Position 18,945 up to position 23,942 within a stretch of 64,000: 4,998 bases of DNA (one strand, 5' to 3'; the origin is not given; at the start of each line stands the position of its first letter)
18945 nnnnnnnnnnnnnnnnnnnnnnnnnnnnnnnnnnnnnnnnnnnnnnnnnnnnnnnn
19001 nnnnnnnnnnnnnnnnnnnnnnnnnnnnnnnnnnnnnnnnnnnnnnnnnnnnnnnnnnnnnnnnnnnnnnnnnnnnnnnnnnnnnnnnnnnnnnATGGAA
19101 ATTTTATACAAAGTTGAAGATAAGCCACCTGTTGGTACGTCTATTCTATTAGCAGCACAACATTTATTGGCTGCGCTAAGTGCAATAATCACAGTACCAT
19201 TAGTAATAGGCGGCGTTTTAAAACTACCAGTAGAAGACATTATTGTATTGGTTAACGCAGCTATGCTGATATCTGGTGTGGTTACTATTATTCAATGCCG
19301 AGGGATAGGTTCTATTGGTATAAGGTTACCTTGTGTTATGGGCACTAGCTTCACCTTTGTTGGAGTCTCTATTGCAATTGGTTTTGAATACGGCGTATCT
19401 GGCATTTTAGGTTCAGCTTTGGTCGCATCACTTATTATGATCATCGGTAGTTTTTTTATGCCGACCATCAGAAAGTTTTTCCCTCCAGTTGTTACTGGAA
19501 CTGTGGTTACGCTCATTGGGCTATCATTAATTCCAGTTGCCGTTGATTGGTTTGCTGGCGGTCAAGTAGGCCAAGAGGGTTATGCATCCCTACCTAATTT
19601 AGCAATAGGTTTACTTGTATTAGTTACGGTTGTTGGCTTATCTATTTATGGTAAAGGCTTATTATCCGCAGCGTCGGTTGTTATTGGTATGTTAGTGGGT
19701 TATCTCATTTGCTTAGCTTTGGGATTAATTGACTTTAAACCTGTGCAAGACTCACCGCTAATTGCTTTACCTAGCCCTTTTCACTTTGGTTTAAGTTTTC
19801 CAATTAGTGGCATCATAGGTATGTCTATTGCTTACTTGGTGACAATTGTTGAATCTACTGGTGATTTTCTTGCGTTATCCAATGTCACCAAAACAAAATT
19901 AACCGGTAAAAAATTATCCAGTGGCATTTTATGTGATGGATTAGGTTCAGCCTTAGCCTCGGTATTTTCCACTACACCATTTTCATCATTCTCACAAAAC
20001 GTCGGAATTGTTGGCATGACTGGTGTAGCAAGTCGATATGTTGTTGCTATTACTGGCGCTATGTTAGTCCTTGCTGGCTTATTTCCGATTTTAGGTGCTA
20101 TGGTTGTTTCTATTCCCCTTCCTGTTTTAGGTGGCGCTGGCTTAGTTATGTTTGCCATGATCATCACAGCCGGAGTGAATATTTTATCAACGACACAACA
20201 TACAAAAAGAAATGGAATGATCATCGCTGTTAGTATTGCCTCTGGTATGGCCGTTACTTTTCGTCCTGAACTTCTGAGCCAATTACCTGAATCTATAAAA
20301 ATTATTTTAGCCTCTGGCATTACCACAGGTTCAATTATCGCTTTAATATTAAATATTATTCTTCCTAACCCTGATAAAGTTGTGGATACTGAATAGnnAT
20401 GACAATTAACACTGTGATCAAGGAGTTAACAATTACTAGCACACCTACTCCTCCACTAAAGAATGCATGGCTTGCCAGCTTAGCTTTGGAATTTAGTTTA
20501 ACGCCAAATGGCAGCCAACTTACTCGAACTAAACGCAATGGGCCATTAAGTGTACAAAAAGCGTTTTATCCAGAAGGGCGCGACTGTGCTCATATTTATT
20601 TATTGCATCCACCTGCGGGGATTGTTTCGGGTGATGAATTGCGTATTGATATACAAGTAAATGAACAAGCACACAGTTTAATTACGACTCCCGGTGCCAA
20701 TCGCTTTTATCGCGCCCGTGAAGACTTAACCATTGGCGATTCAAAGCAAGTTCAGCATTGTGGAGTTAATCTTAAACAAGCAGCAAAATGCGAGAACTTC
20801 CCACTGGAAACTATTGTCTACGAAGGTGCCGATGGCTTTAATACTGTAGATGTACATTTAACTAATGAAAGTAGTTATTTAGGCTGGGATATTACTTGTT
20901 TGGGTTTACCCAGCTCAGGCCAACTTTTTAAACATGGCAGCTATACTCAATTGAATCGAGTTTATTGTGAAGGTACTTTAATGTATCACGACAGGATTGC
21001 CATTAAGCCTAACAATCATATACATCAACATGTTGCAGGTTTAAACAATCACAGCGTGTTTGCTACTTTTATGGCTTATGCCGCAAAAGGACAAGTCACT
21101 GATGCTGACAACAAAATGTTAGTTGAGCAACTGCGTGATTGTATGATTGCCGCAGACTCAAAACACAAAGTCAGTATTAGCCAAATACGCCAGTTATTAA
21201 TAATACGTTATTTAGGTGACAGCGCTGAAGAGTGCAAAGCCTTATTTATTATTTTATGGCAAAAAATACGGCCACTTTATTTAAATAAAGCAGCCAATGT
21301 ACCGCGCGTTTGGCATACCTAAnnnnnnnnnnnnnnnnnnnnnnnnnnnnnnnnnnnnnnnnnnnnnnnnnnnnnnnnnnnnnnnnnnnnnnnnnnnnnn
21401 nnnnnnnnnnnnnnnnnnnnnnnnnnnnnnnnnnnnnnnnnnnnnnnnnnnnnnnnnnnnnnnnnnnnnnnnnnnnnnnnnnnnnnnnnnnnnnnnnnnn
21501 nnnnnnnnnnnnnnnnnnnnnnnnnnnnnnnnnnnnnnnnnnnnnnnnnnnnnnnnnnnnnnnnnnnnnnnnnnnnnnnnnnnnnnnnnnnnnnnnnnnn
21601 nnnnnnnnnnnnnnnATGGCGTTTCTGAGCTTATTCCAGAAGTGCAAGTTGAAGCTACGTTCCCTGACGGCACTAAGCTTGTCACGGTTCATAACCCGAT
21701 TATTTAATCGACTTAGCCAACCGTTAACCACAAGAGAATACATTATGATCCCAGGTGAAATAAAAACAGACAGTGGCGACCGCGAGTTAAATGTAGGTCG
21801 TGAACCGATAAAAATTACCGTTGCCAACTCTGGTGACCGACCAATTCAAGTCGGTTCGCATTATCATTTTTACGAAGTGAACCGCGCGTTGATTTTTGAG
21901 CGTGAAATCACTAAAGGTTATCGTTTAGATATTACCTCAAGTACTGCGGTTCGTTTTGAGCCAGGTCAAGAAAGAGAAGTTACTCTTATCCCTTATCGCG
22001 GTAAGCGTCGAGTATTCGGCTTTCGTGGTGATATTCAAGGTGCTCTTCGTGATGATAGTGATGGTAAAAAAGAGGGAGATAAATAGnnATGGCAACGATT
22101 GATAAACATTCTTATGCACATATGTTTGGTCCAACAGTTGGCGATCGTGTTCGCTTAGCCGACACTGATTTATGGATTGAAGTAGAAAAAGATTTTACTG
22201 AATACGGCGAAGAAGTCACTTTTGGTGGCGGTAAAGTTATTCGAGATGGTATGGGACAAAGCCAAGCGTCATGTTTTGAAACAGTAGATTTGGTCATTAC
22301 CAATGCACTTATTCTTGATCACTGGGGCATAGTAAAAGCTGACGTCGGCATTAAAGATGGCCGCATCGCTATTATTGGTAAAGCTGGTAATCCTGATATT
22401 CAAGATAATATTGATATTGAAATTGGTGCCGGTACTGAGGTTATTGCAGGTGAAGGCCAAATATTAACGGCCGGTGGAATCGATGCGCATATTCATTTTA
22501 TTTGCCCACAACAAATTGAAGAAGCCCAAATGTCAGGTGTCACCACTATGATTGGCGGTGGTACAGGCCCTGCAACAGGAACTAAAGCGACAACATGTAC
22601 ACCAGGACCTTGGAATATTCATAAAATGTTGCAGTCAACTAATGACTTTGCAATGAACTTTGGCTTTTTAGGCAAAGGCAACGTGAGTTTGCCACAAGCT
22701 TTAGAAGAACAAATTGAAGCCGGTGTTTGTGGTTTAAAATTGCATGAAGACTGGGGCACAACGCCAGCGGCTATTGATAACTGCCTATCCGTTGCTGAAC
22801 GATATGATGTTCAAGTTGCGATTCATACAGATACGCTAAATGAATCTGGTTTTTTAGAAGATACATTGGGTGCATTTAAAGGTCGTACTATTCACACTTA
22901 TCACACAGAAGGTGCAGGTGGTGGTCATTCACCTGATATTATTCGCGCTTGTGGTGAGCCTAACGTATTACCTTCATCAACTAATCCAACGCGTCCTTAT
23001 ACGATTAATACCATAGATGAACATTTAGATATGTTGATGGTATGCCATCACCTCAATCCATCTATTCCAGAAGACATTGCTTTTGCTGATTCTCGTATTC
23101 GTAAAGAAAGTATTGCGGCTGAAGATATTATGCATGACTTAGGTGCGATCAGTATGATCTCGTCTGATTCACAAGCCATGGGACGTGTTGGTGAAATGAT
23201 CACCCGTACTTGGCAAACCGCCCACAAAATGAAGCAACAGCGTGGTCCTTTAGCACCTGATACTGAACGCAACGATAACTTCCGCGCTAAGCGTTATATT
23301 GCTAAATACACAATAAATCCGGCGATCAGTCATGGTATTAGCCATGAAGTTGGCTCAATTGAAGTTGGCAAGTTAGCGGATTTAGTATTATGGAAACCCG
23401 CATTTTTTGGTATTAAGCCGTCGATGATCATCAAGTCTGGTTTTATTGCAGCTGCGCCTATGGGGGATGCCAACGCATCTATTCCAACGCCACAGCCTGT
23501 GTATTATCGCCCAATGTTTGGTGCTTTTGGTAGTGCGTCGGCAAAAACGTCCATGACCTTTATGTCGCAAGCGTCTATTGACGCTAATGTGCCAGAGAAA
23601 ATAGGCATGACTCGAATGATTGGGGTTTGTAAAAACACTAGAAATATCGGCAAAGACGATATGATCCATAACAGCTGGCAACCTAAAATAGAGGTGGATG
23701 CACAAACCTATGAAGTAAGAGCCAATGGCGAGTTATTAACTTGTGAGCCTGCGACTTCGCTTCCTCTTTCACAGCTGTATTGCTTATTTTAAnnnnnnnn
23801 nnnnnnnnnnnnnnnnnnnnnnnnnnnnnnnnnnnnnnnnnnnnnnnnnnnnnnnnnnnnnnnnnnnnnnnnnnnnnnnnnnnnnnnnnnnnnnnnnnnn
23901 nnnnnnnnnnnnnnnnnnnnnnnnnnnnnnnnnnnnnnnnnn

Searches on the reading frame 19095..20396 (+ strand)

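Call 80: search_protein_families(library=pfam, proteins=[window:19095-20396:+], max_evalue=0.00001)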
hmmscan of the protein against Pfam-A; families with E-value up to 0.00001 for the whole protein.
window:19095-20396:+ (433 aa): 1 family
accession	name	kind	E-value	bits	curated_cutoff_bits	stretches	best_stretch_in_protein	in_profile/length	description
PF00860.26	Xan_ur_permease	-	7.8e-92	308.4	27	1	16-392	3-388/389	Permease family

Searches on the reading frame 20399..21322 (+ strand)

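Call 80: search_protein_families(library=pfam, proteins=[window:20399-21322:+], max_evalue=0.00001)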
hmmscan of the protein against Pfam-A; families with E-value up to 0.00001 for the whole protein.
window:20399-21322:+ (307 aa): 1 family
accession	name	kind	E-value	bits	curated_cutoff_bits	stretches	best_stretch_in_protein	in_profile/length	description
PF01774.22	UreD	-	8e-47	160.4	27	1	67-278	1-201/201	UreD urease accessory protein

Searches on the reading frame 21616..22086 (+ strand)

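Call 80: search_protein_families(library=pfam, proteins=[window:21616-22086:+], max_evalue=0.00001)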
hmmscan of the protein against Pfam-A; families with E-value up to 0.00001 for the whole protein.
window:21616-22086:+ (156 aa): 1 family
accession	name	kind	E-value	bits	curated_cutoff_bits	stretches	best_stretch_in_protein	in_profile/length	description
PF00699.25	Urease_beta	-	1.6e-40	137.5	25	1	46-142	1-97/98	Urease beta subunit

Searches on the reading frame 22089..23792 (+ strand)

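Call 80: search_protein_families(library=pfam, proteins=[window:22089-23792:+], max_evalue=0.00001)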
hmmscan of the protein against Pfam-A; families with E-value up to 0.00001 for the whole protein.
window:22089-23792:+ (567 aa): 3 families
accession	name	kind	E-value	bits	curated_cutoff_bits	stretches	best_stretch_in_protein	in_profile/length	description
PF01979.26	Amidohydro_1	-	2.5e-84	283.9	25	1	125-454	1-341/345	Amidohydrolase family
PF00449.26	Urease_alpha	-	9.3e-55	184.6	23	1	3-119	2-121/121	Urease alpha-subunit, N-terminal domain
PF07969.17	Amidohydro_3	-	2.7e-10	40.8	29.7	0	391-445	400-454/472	Amidohydrolase family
